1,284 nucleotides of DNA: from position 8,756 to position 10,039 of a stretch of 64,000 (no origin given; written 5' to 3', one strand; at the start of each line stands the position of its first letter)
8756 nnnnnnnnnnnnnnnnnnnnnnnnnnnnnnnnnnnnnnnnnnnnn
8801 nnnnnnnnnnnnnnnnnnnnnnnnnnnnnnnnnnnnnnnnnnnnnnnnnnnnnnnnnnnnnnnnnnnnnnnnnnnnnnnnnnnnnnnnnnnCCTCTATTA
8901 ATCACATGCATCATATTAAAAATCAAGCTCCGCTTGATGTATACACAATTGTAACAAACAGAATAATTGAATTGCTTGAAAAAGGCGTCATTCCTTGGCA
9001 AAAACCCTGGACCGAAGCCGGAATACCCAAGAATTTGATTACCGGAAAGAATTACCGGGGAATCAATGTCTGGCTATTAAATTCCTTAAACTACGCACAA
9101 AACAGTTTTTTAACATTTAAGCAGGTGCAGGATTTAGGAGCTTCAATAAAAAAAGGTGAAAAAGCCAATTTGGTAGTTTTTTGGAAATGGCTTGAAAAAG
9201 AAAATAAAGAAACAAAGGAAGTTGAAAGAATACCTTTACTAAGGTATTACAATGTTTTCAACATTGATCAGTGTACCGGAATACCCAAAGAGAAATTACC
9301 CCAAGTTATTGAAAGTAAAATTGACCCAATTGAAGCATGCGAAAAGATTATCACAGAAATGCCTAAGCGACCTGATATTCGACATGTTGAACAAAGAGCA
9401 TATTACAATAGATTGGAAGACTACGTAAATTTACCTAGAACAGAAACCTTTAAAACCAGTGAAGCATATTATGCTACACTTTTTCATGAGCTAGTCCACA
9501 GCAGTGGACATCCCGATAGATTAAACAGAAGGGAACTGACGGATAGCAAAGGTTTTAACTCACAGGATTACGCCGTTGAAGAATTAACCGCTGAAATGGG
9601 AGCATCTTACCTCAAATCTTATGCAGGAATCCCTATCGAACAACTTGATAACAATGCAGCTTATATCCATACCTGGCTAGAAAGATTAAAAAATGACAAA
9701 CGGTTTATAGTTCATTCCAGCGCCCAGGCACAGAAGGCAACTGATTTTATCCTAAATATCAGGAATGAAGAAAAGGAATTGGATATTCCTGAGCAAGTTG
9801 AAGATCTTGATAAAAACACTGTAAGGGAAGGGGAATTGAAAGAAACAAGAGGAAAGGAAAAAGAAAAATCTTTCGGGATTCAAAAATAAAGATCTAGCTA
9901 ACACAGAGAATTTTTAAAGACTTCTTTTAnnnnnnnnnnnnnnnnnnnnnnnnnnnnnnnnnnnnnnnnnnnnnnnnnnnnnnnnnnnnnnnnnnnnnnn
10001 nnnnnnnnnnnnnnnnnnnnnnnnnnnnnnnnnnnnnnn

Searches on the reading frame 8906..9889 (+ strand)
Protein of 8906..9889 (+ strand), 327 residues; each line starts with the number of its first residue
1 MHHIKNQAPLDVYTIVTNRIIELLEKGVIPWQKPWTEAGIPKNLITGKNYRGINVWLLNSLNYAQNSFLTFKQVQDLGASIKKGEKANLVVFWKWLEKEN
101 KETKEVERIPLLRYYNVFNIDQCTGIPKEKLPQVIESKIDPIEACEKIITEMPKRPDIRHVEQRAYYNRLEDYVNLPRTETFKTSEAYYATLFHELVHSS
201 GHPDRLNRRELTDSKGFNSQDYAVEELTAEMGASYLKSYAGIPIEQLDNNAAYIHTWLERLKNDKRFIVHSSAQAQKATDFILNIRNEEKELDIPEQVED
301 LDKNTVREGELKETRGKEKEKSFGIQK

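Call 29: search_protein_families(library=pfam, proteins=[window:8906-9889:+], max_evalue=1)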
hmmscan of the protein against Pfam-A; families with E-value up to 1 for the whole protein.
window:8906-9889:+ (327 aa): 2 families
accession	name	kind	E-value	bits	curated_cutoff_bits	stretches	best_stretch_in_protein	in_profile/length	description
PF18818.7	MPTase-PolyVal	-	3.5e-34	118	27.5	1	155-273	11-125/126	Zincin-like metallopeptidase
PF08401.16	ArdcN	-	1.1e-31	110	22.6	1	11-118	2-123/123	N-terminal domain of anti-restriction factor ArdC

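Call 81: search_protein_families(library=padloc, proteins=[window:8906-9889:+], max_evalue=0.001)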
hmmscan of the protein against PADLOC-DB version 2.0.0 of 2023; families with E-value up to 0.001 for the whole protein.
window:8906-9889:+ (327 aa): 0 families
